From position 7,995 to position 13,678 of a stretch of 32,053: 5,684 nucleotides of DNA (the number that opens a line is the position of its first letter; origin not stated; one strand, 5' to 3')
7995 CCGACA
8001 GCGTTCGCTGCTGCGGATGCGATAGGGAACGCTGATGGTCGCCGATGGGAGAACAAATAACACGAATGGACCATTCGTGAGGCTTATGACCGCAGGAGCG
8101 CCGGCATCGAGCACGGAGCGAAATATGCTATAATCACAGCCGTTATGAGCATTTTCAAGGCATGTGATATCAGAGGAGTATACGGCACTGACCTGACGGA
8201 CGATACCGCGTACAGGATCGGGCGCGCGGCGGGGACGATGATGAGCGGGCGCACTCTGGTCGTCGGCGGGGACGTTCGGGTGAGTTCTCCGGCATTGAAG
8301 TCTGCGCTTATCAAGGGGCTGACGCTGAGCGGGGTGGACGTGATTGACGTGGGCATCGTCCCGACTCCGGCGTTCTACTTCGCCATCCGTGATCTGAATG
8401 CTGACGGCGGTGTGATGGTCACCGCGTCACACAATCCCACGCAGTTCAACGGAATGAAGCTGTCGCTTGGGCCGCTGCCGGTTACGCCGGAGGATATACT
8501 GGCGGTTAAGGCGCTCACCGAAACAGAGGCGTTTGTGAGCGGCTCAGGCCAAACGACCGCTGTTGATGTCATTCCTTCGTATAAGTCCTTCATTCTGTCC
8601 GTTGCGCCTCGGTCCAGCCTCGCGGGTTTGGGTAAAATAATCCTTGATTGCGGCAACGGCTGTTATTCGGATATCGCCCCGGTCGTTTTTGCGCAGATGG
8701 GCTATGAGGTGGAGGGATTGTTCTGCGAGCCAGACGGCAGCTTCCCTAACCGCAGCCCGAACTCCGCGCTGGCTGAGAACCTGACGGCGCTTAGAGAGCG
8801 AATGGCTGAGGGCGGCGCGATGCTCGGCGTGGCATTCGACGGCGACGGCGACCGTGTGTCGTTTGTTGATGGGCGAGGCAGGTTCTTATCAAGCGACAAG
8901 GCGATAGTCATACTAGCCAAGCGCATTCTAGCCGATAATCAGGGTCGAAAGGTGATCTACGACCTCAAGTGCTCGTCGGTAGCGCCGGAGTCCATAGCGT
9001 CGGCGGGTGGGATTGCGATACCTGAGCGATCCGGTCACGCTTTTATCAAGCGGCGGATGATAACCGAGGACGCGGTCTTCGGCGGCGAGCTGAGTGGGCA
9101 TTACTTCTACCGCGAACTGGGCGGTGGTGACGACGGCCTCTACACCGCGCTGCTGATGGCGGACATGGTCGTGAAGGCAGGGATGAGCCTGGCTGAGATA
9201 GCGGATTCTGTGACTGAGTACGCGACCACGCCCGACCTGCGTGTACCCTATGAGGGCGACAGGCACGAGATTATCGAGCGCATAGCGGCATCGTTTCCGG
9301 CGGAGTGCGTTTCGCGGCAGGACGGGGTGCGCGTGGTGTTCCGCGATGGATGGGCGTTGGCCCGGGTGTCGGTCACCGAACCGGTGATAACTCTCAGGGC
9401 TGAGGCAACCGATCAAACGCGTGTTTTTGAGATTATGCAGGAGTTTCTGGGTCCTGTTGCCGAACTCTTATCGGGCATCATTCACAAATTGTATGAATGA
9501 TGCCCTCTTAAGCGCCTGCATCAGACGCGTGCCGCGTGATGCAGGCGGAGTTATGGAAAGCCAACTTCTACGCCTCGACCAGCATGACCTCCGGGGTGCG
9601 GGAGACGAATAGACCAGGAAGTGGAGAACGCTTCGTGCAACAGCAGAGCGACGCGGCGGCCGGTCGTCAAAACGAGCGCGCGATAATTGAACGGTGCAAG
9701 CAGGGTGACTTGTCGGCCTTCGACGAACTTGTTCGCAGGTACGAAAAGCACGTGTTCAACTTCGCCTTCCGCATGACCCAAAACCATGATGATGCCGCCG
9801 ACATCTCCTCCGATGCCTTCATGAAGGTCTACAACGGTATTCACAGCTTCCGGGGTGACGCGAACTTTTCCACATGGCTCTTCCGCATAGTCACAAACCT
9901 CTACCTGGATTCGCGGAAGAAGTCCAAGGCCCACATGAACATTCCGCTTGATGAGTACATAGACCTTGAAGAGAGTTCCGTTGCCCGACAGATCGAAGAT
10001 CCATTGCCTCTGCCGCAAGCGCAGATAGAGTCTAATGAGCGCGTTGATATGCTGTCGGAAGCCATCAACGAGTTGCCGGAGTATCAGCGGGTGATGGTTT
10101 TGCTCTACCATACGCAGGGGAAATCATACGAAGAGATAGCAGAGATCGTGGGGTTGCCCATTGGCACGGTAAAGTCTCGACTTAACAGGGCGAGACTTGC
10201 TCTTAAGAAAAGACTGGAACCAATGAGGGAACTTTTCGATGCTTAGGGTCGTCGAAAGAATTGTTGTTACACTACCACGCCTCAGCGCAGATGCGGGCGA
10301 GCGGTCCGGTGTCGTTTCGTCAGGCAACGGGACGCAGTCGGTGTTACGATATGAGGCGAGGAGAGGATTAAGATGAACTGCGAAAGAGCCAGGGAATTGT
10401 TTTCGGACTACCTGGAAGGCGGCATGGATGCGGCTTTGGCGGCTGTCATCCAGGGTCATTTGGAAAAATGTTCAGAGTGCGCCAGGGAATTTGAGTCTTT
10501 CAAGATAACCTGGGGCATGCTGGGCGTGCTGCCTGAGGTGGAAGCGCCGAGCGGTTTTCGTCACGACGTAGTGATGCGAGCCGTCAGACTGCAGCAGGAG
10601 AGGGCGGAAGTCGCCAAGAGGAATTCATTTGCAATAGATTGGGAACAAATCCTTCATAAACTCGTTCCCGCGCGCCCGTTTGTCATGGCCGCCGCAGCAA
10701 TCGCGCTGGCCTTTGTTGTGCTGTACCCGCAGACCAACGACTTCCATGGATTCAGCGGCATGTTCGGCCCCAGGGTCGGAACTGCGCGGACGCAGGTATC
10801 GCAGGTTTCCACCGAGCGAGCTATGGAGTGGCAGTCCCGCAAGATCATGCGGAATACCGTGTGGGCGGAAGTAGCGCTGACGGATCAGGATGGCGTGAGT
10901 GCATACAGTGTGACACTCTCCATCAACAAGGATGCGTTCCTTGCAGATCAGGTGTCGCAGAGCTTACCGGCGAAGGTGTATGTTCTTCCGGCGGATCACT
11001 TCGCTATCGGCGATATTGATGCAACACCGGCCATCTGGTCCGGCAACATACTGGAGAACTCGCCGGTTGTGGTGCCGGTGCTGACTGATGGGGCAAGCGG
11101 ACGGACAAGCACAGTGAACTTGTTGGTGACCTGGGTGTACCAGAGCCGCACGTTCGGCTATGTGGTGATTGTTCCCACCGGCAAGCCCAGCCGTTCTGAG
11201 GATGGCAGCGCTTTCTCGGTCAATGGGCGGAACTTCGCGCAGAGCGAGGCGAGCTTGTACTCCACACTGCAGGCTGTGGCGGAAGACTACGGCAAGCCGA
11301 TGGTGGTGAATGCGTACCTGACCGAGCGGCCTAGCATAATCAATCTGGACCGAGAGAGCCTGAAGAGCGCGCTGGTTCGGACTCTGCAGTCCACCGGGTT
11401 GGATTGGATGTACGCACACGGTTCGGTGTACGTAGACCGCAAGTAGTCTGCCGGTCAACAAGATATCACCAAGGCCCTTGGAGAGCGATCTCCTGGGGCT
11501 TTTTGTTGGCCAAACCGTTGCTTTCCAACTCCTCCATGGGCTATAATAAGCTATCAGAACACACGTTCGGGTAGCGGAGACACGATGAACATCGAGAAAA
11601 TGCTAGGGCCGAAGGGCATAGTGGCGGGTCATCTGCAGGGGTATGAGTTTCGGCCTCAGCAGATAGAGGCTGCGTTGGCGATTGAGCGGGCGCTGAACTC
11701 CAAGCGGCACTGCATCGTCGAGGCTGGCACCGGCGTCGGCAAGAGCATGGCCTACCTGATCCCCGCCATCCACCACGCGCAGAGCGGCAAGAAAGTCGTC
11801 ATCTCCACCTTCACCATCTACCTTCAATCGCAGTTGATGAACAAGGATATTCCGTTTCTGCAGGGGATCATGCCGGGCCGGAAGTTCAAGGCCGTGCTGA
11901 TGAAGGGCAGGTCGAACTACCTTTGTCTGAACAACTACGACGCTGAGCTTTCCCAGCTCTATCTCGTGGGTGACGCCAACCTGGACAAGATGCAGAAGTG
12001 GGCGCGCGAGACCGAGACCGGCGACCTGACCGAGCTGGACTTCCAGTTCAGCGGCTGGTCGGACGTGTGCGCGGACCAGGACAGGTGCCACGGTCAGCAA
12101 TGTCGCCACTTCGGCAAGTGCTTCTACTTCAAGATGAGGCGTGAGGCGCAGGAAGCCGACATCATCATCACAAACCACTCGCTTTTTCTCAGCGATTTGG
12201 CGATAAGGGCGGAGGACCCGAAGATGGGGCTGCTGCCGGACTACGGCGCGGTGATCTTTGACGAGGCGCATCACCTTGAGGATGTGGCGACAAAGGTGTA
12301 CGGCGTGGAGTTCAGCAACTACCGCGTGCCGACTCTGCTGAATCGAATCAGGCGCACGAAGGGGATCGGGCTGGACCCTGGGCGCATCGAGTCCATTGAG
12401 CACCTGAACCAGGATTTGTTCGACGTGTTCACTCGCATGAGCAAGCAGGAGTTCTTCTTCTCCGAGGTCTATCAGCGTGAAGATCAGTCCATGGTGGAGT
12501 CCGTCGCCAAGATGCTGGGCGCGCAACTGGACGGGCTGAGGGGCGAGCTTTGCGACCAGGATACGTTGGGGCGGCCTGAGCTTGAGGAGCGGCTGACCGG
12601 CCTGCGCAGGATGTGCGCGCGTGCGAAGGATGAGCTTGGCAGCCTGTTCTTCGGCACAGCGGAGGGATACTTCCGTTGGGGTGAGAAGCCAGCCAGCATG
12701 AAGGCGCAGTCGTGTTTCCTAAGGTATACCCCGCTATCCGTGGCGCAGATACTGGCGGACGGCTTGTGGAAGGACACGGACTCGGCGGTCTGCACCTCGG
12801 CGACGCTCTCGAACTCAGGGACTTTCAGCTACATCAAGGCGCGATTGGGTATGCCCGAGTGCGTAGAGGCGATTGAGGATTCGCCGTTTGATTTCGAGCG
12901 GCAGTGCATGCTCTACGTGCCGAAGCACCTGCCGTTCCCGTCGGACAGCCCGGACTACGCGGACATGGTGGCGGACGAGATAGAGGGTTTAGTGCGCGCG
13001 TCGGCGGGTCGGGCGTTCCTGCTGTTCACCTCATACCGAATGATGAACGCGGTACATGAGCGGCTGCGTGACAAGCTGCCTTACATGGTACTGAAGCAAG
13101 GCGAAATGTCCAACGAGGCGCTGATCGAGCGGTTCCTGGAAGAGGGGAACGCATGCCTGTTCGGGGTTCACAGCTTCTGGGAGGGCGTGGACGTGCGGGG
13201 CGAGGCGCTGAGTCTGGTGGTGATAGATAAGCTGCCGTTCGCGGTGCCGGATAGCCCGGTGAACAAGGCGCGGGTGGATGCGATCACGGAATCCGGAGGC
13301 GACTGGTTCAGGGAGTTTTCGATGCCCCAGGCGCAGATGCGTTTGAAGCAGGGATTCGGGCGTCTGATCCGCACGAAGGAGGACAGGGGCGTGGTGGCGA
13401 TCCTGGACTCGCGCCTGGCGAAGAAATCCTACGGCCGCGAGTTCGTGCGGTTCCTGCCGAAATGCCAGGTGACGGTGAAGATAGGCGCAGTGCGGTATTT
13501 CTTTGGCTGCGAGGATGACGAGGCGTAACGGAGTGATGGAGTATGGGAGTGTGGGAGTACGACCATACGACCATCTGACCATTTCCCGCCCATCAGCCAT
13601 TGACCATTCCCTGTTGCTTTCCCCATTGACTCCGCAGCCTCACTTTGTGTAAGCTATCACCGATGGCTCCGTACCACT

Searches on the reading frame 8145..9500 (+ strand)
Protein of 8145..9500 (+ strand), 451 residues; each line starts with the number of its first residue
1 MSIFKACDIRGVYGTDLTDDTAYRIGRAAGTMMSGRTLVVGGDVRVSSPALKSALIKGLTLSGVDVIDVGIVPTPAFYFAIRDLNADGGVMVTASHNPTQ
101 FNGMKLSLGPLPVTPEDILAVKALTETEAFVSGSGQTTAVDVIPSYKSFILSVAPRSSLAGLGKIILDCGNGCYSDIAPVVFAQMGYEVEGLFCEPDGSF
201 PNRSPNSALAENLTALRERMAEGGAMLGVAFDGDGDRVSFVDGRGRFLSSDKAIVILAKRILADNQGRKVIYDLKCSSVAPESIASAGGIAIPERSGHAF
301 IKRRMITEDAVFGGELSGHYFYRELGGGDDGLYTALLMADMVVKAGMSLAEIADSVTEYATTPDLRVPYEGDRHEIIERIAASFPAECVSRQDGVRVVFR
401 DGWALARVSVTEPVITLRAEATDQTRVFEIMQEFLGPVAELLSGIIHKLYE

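Call 14: find_encoding_contigs(protein=window:8145-9500:+, flank=10000, max_places=4)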
Protein window:8145-9500:+ (451 aa): 3 contigs read that carry it; 2 places shown.
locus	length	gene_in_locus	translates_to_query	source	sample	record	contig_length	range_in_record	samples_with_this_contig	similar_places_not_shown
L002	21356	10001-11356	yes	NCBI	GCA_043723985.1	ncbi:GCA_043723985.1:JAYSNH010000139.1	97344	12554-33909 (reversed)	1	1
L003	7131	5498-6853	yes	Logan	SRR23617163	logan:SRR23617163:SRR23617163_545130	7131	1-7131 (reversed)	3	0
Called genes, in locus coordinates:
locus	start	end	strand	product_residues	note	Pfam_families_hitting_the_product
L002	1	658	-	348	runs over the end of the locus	PF01408:GFO_IDH_MocA, PF22725:GFO_IDH_MocA_C3 (weak)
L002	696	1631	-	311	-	PF09587:PGA_cap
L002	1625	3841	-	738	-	PF11369:DUF3160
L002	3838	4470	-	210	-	-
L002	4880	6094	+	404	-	PF01208:URO-D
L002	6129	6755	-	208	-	-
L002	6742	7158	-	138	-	-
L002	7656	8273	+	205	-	PF19865:DUF6338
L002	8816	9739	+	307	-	PF00891:Methyltransf_2, PF08242:Methyltransf_12 (weak), PF13649:Methyltransf_25 (weak)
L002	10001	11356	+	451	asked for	PF02878:PGM_PMM_I, PF02879:PGM_PMM_II, PF02880:PGM_PMM_III, PF00408:PGM_PMM_IV (weak)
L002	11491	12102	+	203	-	PF04542:Sigma70_r2, PF08281:Sigma70_r4_2, PF04545:Sigma70_r4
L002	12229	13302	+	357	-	PF13490:zf-HC2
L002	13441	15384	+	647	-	PF04851:ResIII (faint), PF00270:DEAD (weak), PF06733:DEAD_2, PF13307:Helicase_C_2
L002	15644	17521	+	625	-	PF08544:GHMP_kinases_C (weak)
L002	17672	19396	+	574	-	PF08448:PAS_4, PF13426:PAS_9 (weak), PF00989:PAS (weak), PF08447:PAS_3, PF13581:HATPase_c_2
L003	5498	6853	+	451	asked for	PF02878:PGM_PMM_I, PF02879:PGM_PMM_II, PF02880:PGM_PMM_III, PF00408:PGM_PMM_IV (weak)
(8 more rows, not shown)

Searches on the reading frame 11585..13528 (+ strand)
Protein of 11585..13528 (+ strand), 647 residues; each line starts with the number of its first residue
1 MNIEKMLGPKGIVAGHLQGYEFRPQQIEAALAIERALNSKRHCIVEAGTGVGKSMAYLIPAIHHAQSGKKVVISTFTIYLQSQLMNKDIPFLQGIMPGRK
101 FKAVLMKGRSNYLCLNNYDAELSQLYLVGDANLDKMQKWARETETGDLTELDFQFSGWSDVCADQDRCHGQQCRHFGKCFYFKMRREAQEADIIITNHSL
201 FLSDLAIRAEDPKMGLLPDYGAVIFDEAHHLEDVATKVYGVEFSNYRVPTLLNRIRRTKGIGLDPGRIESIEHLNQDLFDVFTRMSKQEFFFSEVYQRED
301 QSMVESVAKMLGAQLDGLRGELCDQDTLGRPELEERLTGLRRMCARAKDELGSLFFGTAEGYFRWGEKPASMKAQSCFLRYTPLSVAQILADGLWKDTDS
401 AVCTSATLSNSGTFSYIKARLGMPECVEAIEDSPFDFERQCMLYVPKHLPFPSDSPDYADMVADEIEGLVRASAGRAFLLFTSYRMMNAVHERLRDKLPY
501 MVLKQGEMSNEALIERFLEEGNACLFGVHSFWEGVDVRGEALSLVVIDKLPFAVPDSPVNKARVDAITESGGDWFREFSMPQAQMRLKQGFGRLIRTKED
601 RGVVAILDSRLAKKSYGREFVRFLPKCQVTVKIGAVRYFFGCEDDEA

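Call 8: search_protein_families(library=pfam, proteins=[window:11585-13528:+], max_evalue=0.01)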
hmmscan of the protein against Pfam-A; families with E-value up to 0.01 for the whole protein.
window:11585-13528:+ (647 aa): 5 families
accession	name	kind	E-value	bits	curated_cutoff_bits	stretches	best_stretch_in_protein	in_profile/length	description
PF13307.12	Helicase_C_2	-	3.4e-46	157.8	25.3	1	467-626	2-169/170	Helicase C-terminal domain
PF00270.35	DEAD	-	3.7e-12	46.7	26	1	31-87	6-64/167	DEAD/DEAH box helicase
PF06733.21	DEAD_2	-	6e-09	36.2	21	1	98-245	25-169/172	DEAD_2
PF04851.21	ResIII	-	4.1e-07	30.5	22.5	1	20-233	2-139/164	Type III restriction enzyme, res subunit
PF07517.20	SecA_DEAD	-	0.004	16.9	24.6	1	26-82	82-132/290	SecA DEAD-like domain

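Call 13: find_encoding_contigs(protein=window:11585-13528:+, flank=10000, max_places=4)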
Protein window:11585-13528:+ (647 aa): 2 contigs read that carry it; 1 place shown.
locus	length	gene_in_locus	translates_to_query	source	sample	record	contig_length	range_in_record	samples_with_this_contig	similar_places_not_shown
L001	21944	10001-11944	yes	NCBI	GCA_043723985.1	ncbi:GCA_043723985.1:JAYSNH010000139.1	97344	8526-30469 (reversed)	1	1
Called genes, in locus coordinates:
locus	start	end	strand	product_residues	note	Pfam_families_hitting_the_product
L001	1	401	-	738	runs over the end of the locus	PF11369:DUF3160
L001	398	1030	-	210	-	-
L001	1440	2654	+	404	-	PF01208:URO-D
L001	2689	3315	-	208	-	-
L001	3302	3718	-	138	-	-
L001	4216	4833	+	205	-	PF19865:DUF6338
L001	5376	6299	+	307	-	PF00891:Methyltransf_2, PF08242:Methyltransf_12 (weak), PF13649:Methyltransf_25 (weak)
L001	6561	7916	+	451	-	PF02878:PGM_PMM_I, PF02879:PGM_PMM_II, PF02880:PGM_PMM_III, PF00408:PGM_PMM_IV (weak)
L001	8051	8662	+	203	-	PF04542:Sigma70_r2, PF08281:Sigma70_r4_2, PF04545:Sigma70_r4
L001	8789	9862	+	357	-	PF13490:zf-HC2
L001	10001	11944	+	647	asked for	PF04851:ResIII (faint), PF00270:DEAD (weak), PF06733:DEAD_2, PF13307:Helicase_C_2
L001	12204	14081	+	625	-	PF08544:GHMP_kinases_C (weak)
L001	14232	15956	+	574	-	PF08448:PAS_4, PF13426:PAS_9 (weak), PF00989:PAS (weak), PF08447:PAS_3, PF13581:HATPase_c_2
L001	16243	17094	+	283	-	-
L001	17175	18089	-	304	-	PF01073:3Beta_HSD (faint), PF01370:Epimerase, PF05368:NmrA, PF13460:NAD_binding_10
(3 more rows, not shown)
